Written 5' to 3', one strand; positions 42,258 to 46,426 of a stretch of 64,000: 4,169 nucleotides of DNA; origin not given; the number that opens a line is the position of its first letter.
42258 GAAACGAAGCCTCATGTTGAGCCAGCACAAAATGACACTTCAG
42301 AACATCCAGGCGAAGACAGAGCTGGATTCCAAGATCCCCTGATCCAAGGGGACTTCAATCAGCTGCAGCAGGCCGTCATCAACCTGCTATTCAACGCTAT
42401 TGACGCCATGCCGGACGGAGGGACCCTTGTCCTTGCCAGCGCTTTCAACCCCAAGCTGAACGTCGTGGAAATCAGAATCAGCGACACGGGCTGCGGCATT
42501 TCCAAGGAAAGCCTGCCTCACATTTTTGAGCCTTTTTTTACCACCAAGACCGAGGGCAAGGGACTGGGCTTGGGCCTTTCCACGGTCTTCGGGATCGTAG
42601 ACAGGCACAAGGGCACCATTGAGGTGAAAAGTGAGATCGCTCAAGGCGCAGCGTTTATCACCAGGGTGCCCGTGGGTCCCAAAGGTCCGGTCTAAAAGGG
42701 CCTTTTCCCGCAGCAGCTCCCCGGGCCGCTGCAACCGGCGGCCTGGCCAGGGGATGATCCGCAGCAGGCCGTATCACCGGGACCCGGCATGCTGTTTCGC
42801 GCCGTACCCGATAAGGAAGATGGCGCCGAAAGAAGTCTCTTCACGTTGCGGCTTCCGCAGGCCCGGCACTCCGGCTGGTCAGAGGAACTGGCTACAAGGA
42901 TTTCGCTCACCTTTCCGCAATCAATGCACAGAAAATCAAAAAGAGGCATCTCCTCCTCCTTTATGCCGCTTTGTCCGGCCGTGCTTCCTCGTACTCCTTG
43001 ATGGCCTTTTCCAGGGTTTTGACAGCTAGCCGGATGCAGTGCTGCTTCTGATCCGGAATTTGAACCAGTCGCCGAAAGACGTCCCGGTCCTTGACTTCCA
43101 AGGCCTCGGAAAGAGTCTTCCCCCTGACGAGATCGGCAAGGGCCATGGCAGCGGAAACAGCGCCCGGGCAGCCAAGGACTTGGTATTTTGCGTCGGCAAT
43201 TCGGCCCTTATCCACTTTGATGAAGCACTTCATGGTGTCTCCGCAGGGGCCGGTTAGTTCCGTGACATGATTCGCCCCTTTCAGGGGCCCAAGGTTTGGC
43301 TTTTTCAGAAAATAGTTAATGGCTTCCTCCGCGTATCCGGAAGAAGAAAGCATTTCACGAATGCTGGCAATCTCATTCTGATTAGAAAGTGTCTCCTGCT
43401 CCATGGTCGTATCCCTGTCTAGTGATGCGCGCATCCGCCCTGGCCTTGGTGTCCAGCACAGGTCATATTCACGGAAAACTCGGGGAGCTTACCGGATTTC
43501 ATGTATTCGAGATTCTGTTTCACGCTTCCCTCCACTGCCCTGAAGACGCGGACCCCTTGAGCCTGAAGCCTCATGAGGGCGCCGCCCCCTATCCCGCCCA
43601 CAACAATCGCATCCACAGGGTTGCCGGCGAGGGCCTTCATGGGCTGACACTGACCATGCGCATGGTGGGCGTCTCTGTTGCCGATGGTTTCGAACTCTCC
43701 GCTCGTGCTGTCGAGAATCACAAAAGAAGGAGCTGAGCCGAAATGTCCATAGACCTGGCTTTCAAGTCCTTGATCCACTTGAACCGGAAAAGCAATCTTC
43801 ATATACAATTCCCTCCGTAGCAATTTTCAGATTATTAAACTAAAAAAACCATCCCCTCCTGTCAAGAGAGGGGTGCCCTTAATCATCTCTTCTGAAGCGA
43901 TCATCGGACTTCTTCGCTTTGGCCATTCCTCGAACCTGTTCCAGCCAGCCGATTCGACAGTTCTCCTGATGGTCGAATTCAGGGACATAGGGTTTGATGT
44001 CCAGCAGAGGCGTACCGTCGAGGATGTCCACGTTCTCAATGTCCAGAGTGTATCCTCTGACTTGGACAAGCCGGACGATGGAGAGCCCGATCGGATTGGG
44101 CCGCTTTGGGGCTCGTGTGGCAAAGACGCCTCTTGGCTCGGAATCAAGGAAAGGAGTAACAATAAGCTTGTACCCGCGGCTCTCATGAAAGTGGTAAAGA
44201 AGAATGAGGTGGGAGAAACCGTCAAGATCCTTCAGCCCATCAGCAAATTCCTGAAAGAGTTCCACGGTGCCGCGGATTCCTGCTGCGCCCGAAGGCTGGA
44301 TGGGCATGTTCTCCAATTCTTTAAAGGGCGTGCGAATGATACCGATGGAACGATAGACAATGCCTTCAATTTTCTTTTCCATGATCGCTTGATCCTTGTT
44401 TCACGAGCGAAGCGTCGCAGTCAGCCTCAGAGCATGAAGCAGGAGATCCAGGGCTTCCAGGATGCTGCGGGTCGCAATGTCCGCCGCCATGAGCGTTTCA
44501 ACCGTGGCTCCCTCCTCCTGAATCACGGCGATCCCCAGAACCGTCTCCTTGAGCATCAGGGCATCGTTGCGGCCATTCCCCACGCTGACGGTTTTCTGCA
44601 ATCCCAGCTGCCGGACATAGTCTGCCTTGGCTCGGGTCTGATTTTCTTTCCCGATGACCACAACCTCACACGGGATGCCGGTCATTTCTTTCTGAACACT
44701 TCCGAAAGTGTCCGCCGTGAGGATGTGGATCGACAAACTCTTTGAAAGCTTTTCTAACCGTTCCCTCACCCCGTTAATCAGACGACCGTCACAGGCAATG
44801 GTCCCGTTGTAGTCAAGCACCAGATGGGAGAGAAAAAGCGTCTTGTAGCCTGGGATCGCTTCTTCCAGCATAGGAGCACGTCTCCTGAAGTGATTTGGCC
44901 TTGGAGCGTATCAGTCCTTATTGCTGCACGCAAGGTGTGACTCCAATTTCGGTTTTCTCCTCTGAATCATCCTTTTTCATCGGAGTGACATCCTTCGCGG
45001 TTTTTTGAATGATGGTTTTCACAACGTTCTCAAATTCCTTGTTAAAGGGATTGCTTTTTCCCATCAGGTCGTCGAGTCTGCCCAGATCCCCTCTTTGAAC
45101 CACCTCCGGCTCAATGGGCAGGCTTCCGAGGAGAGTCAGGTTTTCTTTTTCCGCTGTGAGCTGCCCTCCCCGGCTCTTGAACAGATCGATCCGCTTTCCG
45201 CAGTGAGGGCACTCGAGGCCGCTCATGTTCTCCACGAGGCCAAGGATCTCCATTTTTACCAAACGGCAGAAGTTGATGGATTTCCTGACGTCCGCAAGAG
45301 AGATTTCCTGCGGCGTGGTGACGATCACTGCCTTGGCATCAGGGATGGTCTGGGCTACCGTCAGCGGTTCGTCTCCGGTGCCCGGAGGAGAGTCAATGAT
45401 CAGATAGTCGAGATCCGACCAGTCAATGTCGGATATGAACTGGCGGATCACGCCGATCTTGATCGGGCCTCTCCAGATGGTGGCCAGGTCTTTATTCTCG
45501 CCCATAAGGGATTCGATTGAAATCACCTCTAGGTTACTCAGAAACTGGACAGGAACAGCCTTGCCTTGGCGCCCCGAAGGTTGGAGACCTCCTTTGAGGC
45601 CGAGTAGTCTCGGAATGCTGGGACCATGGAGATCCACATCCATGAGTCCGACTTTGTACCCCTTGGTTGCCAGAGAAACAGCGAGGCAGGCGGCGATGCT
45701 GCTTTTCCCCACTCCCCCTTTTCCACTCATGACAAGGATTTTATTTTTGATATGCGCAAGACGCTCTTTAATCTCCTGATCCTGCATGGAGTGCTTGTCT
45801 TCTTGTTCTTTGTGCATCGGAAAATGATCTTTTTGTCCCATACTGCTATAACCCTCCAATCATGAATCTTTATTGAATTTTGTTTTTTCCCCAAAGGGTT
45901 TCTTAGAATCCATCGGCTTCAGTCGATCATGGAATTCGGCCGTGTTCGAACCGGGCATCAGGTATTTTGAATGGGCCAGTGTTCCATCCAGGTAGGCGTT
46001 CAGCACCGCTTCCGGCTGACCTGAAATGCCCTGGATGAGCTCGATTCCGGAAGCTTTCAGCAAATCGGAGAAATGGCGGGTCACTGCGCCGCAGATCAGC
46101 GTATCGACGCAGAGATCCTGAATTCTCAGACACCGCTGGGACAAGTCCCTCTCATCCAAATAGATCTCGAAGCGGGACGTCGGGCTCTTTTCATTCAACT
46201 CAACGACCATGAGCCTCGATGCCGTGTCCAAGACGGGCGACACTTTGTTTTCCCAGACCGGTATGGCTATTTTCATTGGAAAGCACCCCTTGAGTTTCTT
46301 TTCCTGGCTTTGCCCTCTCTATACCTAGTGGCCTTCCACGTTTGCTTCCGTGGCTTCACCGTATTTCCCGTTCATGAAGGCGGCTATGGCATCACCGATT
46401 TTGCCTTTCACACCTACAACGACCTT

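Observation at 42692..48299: Sigma-54-type promoter and adjacent activator drive a NifX-like x3 / Mrp / HAD / TrmO-like / IscU-like / FmdB cluster of unknown role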

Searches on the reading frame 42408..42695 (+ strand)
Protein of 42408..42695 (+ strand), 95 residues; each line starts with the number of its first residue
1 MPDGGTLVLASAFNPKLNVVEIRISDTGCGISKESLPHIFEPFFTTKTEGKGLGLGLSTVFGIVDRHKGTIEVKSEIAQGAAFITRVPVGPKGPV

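Call 54: search_protein_families(library=pfam, proteins=[window:42408-42695:+], max_evalue=0.001)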
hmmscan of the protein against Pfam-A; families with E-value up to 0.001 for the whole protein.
window:42408-42695:+ (95 aa): 1 family
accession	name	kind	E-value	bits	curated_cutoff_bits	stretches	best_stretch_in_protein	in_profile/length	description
PF02518.31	HATPase_c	-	1.7e-18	67.5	26.4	1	18-89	36-109/111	Histidine kinase-, DNA gyrase B-, and HSP90-like ATPase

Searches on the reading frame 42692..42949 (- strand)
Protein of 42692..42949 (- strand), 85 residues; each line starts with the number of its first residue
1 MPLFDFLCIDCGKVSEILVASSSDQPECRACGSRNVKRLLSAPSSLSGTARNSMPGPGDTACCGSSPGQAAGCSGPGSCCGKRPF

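Call 3: search_protein_families(library=pfam, proteins=[window:42692-42949:-], max_evalue=0.01)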
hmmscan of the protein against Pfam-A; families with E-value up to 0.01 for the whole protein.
window:42692-42949:- (85 aa): 1 family
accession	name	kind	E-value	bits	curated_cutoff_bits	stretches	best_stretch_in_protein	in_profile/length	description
PF09723.15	Zn_ribbon_8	-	2.6e-11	43.8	34.4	1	1-40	1-41/41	Zinc ribbon domain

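Call 4: search_protein_families(library=ncbifam, proteins=[window:42692-42949:-], max_evalue=0.01)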
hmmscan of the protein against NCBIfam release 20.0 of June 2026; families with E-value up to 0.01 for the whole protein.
window:42692-42949:- (85 aa): 2 families
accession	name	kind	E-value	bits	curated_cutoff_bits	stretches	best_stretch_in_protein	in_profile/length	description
TIGR02605.1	CxxC_CxxC_SSSS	subfamily_domain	2.2e-11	43.6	31.3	1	1-43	1-44/52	FmdB family zinc ribbon protein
NF053663.1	RPWMISH_prot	domain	2e-05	25.3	120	1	1-46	1-49/115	RPWMISH domain-containing protein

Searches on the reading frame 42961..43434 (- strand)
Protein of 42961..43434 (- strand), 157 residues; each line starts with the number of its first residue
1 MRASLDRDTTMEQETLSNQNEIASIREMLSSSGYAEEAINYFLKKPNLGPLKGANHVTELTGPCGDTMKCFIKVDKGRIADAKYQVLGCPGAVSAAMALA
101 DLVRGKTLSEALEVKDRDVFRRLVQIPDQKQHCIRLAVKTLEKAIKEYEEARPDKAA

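Call 3: search_protein_families(library=pfam, proteins=[window:42961-43434:-], max_evalue=0.01)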
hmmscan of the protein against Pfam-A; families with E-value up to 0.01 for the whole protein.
window:42961-43434:- (157 aa): 1 family
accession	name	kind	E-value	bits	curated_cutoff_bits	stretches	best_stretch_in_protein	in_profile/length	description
PF01592.21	NifU_N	-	1.5e-25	90.2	22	1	34-151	2-123/127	NifU-like N terminal domain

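Call 4: search_protein_families(library=ncbifam, proteins=[window:42961-43434:-], max_evalue=0.01)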
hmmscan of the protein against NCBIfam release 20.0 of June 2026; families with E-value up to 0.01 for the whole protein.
window:42961-43434:- (157 aa): 4 families
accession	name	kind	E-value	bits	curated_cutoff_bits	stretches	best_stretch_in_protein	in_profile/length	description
TIGR03419.1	NifU_clost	equivalog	1.7e-26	93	187.9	1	34-151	1-119/121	Fe-S cluster assembly scaffold protein NifU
TIGR02000.1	NifU_proper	equivalog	1e-19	71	273.3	1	34-149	4-122/290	Fe-S cluster assembly protein NifU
TIGR01999.1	iscU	equivalog_domain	1.4e-18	67.2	192.4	1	34-151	1-122/124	Fe-S cluster assembly scaffold IscU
TIGR01994.1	SUF_scaf_2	equivalog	2.9e-11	43.5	92.5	1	34-130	5-100/137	Fe-S cluster assembly sulfur transfer protein SufU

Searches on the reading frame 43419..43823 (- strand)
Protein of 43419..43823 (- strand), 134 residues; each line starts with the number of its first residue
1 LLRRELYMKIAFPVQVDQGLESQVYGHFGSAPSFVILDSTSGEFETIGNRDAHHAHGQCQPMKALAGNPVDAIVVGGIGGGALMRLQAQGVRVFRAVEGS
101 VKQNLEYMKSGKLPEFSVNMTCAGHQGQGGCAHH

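Call 3: search_protein_families(library=pfam, proteins=[window:43419-43823:-], max_evalue=0.01)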
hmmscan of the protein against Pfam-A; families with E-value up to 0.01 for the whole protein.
window:43419-43823:- (134 aa): 1 family
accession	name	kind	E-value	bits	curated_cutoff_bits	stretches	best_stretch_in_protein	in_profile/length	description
PF02579.22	Nitro_FeMo-Co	-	8.8e-22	77.7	26.3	1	21-107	2-91/94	Dinitrogenase iron-molybdenum cofactor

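Call 4: search_protein_families(library=ncbifam, proteins=[window:43419-43823:-], max_evalue=0.01)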
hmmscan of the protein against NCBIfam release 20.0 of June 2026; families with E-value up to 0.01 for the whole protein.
window:43419-43823:- (134 aa): 1 family
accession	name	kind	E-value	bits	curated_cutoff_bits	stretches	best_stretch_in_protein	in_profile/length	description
NF041136.1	MrpORP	equivalog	3.4e-06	26.6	450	1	7-100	264-351/365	iron-sulfur cluster carrier protein MrpORP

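Call 32: search_solved_structures(query=window:43419-43823:-, max_evalue=0.01)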
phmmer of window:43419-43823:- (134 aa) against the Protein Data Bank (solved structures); distinct sequences matched with E-value up to 0.01: 6.
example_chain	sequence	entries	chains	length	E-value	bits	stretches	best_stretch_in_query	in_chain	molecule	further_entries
1rdu_A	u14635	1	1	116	2.2e-10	44.1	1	10-117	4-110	conserved hypothetical protein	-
1o13_A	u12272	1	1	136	5.2e-09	39.7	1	7-116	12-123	probable NifB protein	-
1t3v_A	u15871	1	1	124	1.5e-08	38.2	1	9-116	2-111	conserved hypothetical protein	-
1eo1_A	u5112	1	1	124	3.8e-08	36.9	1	18-116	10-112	HYPOTHETICAL PROTEIN MTH1175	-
2wfb_A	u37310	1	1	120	9.1e-06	29.2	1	17-114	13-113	PUTATIVE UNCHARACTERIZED PROTEIN ORP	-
2yx6_A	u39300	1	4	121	6.6e-05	26.4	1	8-113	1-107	Hypothetical protein PH0822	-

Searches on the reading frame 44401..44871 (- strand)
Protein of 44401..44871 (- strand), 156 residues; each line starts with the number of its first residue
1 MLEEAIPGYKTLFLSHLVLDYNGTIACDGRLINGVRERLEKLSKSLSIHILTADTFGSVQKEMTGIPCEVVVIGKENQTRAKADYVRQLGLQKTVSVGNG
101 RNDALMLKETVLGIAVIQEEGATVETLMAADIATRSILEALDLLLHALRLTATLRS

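Call 3: search_protein_families(library=pfam, proteins=[window:44401-44871:-], max_evalue=0.01)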
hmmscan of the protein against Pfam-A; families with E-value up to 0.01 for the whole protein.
window:44401-44871:- (156 aa): 1 family
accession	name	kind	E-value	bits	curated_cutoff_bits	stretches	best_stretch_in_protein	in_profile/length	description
PF08282.18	Hydrolase_3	-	0.0088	16.2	20.9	0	88-117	200-229/255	haloacid dehalogenase-like hydrolase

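Call 4: search_protein_families(library=ncbifam, proteins=[window:44401-44871:-], max_evalue=0.01)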
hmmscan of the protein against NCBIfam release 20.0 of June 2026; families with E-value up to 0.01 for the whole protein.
window:44401-44871:- (156 aa): 8 families
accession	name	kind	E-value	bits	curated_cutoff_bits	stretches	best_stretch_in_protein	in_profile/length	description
TIGR01525.1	ATPase-IB_hvy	subfamily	4.4e-06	25.8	346.25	1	11-136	368-494/560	heavy metal translocating P-type ATPase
TIGR01511.1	ATPase-IB1_Cu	subfamily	1.1e-05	24.5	397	1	33-141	372-475/542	copper-translocating P-type ATPase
TIGR01494.1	ATPase_P-type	subfamily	0.00016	20.2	62.3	1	21-117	317-411/478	HAD-IC family P-type ATPase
NF008350.0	PRK11133.1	equivalog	0.00018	20.8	413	1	41-116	213-289/324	phosphoserine phosphatase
TIGR01512.1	ATPase-IB2_Cd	subfamily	0.00018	20.4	313.5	1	21-142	316-433/494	cadmium family heavy metal-translocating P-type ATPase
TIGR00338.1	serB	equivalog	0.00053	19.7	144.15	1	39-117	115-194/219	phosphoserine phosphatase SerB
NF002245.0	PRK01158.1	equivalog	0.0045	16.3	198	0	89-120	171-202/233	phosphoglycolate phosphatase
TIGR01652.1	ATPase-Plipid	subfamily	0.0063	14.3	431.25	0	84-136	762-812/1058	phospholipid-translocating P-type ATPase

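Call 58: search_solved_structures(query=window:44401-44871:-, max_evalue=0.1)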
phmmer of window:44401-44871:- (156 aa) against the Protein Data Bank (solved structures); distinct sequences matched with E-value up to 0.1: 17.
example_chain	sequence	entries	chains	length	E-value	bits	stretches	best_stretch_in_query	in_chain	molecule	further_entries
5it4_A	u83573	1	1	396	0.00013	25.3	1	26-116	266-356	Phosphoserine phosphatase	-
3p96_A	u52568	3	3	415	0.00036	23.9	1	26-116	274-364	Phosphoserine phosphatase SerB | Phosphoserine phosphatase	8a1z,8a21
5is2_A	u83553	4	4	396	0.00068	23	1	26-116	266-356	Phosphoserine phosphatase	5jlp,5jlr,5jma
5it0_A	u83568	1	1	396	0.00068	23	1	26-116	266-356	Phosphoserine phosphatase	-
5jjb_A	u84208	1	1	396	0.00095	22.5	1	26-116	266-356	Phosphoserine phosphatase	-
8ox4_A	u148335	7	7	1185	0.0022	21.3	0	77-134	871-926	Phospholipid-transporting ATPase IC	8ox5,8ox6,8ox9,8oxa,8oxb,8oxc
8ox7_A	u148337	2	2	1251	0.0026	21.1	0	77-134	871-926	Phospholipid-transporting ATPase IC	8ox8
7py4_A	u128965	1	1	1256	0.0026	21.1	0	77-134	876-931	Phospholipid-transporting ATPase IC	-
7vgh_B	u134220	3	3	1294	0.0028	21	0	77-134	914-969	Phospholipid-transporting ATPase IC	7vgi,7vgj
5t41_A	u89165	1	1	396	0.0033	20.8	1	26-116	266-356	Phosphoserine phosphatase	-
2b8e_A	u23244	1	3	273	0.05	16.9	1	23-126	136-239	cation-transporting ATPase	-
3a1e_A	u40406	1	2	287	0.062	16.6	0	22-126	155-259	Probable copper-exporting P-type ATPase A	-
4lny_A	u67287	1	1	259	0.063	16.6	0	25-116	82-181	Engineered Protein OR422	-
3a1c_A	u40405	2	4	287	0.063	16.6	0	22-126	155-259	Probable copper-exporting P-type ATPase A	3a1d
1ymq_A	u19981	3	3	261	0.081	16.2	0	83-136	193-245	sugar-phosphate phosphatase BT4131 | Putative uncharacterized protein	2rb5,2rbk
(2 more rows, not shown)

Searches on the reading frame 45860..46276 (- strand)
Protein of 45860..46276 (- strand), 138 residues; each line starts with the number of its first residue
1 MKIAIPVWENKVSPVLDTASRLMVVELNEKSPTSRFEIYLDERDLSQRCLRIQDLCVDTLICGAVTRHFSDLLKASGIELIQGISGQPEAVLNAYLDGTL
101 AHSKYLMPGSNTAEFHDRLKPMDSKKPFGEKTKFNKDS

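Call 3: search_protein_families(library=pfam, proteins=[window:45860-46276:-], max_evalue=0.01)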
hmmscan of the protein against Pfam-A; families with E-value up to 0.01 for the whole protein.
window:45860-46276:- (138 aa): 1 family
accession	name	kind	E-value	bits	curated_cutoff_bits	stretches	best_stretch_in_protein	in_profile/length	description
PF02579.22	Nitro_FeMo-Co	-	0.00014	22.5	26.3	1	9-96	2-93/94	Dinitrogenase iron-molybdenum cofactor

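Call 4: search_protein_families(library=ncbifam, proteins=[window:45860-46276:-], max_evalue=0.01)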
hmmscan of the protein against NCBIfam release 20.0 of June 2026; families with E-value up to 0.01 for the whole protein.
window:45860-46276:- (138 aa): 1 family
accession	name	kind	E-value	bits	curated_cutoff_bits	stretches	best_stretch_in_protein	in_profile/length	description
NF041136.1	MrpORP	equivalog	1.2e-07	31.3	450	1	1-100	265-365/365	iron-sulfur cluster carrier protein MrpORP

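Call 31: search_solved_structures(query=window:45860-46276:-, max_evalue=1)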
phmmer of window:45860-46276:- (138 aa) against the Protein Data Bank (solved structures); distinct sequences matched with E-value up to 1: 2.
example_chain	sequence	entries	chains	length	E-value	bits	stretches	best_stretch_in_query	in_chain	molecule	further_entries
1t3v_A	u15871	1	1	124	0.00051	23.4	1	3-109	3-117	conserved hypothetical protein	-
1o13_A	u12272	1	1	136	0.00071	23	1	3-109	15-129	probable NifB protein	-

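Call 62: search_solved_structures(query=A3, max_evalue=0.01)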
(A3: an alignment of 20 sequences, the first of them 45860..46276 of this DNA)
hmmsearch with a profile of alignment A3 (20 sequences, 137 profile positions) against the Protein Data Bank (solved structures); distinct sequences matched with E-value up to 0.01: 7.
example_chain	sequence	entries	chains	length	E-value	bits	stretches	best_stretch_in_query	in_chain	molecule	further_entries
1o13_A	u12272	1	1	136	1.7e-10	44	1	2-109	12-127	probable NifB protein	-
1t3v_A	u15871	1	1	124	5.2e-10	42.4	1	3-109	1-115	conserved hypothetical protein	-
2yx6_A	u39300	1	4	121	5.2e-07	32.7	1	3-103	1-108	Hypothetical protein PH0822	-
1rdu_A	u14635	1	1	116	6.4e-06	29.2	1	4-104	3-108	conserved hypothetical protein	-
2qtd_A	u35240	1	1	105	0.00066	22.7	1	2-102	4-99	Uncharacterized protein MJ0327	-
2kla_A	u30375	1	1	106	0.00067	22.6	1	2-102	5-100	Uncharacterized protein MJ0327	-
1eo1_A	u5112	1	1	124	0.0057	19.6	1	12-105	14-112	HYPOTHETICAL PROTEIN MTH1175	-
